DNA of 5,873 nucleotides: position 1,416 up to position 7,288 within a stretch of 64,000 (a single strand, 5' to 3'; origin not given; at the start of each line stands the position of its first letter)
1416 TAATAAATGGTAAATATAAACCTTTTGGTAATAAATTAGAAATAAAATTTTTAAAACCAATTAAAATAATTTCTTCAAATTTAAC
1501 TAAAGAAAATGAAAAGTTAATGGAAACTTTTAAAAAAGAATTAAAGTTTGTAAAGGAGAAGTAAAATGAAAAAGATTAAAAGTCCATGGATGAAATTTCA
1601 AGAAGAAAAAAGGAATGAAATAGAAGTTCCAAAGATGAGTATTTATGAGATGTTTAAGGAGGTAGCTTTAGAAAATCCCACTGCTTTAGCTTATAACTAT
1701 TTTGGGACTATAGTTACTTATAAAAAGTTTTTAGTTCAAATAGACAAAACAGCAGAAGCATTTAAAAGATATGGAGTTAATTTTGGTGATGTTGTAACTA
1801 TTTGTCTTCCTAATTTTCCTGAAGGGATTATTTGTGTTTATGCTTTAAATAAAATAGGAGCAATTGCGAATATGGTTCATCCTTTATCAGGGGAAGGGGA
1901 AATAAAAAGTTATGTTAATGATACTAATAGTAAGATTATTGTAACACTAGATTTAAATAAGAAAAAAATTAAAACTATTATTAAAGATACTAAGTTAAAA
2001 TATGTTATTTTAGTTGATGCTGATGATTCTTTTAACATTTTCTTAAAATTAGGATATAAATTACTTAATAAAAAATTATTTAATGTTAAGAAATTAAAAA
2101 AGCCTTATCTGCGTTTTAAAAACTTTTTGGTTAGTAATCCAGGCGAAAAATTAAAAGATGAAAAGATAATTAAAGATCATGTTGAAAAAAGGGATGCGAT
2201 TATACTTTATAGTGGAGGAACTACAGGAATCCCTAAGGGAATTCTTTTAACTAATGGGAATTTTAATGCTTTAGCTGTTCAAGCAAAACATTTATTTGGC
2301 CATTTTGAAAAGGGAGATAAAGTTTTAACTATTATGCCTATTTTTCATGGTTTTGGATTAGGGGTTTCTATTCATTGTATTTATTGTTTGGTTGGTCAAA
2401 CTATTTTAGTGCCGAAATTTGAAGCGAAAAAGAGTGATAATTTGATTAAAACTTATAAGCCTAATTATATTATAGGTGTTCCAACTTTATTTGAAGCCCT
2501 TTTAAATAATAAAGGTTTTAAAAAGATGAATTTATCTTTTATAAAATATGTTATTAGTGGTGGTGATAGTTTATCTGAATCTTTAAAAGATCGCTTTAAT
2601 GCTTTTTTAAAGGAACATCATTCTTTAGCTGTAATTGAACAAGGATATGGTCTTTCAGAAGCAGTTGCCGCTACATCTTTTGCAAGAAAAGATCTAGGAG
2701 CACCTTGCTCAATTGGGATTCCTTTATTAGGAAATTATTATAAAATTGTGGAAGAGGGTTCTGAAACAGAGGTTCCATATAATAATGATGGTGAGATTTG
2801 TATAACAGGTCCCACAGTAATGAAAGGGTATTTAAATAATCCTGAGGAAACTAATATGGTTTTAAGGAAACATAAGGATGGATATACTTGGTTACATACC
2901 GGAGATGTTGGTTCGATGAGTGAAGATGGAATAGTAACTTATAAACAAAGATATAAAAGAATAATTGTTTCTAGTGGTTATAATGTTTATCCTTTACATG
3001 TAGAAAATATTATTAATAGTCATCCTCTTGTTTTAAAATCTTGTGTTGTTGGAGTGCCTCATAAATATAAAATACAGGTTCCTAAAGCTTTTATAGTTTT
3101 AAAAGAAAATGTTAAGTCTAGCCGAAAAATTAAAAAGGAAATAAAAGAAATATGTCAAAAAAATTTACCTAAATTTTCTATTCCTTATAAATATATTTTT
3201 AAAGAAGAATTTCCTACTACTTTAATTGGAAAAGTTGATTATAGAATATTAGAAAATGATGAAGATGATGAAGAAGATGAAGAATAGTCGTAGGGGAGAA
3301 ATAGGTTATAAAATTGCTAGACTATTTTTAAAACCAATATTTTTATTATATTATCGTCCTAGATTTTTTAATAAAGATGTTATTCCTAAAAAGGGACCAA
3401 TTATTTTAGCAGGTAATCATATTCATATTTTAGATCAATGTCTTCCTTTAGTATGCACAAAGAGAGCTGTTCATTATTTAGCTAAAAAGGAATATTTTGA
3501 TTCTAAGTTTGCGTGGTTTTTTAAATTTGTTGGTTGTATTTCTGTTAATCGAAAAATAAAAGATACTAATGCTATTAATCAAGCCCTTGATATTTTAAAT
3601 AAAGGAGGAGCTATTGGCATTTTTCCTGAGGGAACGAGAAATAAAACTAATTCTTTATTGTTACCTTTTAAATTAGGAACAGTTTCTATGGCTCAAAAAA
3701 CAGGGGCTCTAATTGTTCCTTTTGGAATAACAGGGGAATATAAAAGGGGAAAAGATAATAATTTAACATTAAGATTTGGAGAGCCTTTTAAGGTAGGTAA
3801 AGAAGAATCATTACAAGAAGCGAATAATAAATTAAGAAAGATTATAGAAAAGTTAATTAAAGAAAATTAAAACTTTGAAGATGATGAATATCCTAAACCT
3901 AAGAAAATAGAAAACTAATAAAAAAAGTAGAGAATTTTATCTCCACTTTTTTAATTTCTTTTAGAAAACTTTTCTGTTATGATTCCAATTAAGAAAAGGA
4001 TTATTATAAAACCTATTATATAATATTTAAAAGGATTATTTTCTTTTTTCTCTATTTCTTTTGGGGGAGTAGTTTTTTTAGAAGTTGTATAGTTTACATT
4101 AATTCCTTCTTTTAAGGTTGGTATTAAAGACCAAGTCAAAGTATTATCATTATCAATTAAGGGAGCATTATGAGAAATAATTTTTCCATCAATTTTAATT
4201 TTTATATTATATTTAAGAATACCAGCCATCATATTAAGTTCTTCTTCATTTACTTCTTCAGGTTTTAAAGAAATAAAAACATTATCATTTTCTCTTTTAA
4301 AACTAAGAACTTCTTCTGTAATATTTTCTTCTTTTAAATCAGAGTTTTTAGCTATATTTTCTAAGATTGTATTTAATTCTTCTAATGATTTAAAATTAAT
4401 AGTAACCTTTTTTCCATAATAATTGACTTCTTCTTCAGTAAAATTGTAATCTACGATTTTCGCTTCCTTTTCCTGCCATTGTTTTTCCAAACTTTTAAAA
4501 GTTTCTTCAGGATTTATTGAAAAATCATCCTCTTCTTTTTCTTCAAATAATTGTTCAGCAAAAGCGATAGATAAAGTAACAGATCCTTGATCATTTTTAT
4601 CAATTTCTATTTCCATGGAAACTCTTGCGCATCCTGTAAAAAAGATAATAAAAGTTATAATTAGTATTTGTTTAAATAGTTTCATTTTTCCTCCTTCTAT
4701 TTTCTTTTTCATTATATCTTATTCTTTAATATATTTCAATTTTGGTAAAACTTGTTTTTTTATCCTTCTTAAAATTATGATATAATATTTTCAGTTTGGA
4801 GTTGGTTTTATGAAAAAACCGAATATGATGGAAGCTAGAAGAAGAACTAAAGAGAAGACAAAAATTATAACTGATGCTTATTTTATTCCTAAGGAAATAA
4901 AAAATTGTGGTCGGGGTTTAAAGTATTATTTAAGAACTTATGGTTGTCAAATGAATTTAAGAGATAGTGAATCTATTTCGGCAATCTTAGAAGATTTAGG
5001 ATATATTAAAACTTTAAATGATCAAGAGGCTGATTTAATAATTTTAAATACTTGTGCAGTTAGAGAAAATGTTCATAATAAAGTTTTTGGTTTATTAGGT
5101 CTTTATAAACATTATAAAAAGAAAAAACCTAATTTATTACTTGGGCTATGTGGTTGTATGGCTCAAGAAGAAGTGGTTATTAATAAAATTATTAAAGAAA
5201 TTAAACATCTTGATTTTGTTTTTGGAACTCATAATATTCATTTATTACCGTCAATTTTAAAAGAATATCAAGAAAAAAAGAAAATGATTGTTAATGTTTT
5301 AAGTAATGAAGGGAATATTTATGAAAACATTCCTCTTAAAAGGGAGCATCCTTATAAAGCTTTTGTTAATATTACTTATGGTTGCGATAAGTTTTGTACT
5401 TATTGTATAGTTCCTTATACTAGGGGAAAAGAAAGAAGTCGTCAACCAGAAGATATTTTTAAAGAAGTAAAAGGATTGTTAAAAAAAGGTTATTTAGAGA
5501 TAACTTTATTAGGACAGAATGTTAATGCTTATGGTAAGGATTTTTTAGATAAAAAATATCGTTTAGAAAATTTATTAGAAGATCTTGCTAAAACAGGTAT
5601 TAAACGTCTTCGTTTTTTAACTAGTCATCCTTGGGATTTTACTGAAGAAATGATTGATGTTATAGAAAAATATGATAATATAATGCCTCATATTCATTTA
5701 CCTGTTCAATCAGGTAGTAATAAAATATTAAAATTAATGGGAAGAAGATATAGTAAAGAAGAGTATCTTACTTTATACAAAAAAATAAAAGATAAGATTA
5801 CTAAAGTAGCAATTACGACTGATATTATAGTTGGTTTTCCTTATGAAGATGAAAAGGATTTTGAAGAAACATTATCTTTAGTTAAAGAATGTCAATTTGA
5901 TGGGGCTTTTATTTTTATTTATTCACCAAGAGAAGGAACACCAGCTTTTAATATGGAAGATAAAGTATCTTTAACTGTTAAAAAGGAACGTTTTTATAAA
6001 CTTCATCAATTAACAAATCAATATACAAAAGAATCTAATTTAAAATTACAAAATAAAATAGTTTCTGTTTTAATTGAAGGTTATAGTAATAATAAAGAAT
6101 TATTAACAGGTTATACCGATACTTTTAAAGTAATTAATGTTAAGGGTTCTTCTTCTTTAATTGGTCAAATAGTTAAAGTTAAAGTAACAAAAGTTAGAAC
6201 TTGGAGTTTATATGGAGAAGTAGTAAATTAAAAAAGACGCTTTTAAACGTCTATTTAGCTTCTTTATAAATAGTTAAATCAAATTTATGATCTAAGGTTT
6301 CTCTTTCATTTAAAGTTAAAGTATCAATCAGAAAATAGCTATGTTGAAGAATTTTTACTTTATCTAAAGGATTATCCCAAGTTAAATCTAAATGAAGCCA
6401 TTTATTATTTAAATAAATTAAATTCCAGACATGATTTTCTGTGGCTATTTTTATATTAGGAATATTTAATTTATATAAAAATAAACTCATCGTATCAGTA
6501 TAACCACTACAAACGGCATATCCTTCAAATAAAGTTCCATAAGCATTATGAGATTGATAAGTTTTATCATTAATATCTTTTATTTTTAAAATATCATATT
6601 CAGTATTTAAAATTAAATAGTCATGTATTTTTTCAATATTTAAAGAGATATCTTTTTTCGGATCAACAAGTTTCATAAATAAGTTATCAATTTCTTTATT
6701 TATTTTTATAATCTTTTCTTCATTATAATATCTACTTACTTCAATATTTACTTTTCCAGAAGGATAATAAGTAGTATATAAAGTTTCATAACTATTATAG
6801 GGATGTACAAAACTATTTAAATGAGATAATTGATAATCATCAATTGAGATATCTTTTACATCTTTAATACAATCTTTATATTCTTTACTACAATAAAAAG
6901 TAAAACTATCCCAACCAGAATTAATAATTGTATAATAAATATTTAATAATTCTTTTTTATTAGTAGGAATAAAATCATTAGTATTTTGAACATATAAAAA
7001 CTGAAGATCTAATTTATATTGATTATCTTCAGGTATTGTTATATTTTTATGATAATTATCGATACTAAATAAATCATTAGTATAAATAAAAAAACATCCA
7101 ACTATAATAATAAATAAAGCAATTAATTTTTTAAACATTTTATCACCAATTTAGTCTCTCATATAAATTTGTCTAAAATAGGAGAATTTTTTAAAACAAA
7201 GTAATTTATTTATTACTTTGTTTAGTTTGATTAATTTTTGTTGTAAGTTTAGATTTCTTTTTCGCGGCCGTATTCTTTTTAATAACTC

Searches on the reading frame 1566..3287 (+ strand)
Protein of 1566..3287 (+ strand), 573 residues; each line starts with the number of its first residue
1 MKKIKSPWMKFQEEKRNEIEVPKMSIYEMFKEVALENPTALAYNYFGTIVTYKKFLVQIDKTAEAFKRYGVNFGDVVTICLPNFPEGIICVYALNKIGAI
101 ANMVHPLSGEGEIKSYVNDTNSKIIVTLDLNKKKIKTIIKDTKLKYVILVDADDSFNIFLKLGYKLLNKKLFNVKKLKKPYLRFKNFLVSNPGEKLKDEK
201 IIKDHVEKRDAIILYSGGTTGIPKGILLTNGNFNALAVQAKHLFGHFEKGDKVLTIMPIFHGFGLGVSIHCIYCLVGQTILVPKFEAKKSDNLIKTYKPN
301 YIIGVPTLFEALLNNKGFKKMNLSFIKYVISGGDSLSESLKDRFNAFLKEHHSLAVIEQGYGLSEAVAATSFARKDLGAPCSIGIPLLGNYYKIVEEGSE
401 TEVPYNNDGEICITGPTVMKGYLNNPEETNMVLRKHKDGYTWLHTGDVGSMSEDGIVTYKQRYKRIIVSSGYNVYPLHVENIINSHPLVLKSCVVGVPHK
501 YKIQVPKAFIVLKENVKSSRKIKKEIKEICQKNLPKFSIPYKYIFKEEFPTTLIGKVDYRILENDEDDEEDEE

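Call 11: search_protein_families(library=pfam, proteins=[window:1566-3287:+], max_evalue=0.0001)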
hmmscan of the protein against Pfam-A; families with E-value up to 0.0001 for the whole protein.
window:1566-3287:+ (573 aa): 2 families
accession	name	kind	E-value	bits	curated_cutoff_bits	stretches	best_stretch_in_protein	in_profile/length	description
PF00501.34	AMP-binding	-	3.1e-68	230.8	29.9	1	30-423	1-384/384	AMP-binding enzyme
PF13193.12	AMP-binding_C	-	8.1e-17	62.3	24.5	1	479-556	2-76/76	AMP-binding enzyme C-terminal domain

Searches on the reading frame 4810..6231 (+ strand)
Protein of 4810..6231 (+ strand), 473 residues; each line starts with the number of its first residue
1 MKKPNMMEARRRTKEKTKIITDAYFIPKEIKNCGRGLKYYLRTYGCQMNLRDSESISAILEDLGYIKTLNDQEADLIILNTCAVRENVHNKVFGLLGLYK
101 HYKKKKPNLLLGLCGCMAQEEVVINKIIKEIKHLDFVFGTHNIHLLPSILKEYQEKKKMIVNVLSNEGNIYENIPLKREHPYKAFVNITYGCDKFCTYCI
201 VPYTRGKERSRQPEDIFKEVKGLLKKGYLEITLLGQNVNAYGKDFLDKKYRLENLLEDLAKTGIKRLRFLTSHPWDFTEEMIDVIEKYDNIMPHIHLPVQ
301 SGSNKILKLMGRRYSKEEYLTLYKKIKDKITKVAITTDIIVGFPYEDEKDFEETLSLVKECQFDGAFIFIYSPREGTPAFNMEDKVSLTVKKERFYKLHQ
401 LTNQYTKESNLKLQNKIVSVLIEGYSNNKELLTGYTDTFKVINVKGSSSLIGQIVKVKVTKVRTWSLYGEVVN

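Call 11: search_protein_families(library=pfam, proteins=[window:4810-6231:+], max_evalue=0.0001)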
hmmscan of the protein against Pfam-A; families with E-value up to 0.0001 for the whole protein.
window:4810-6231:+ (473 aa): 3 families
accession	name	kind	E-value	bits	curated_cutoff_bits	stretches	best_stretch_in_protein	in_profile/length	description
PF04055.27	Radical_SAM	-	1.9e-30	106.6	29.5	1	186-357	1-165/166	Radical SAM superfamily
PF00919.26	UPF0004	-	5.5e-26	90.9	27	1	38-139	1-98/98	Uncharacterized protein family UPF0004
PF01938.26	TRAM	-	1.1e-13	51.2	21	1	414-472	4-61/61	TRAM domain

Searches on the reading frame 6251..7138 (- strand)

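Call 11: search_protein_families(library=pfam, proteins=[window:6251-7138:-], max_evalue=0.0001)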
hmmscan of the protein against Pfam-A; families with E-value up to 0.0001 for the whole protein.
window:6251-7138:- (295 aa): 1 family
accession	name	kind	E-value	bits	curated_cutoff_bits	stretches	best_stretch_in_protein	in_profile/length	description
PF01841.26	Transglut_core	-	3.8e-06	27.6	23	1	161-251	11-107/108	Transglutaminase-like superfamily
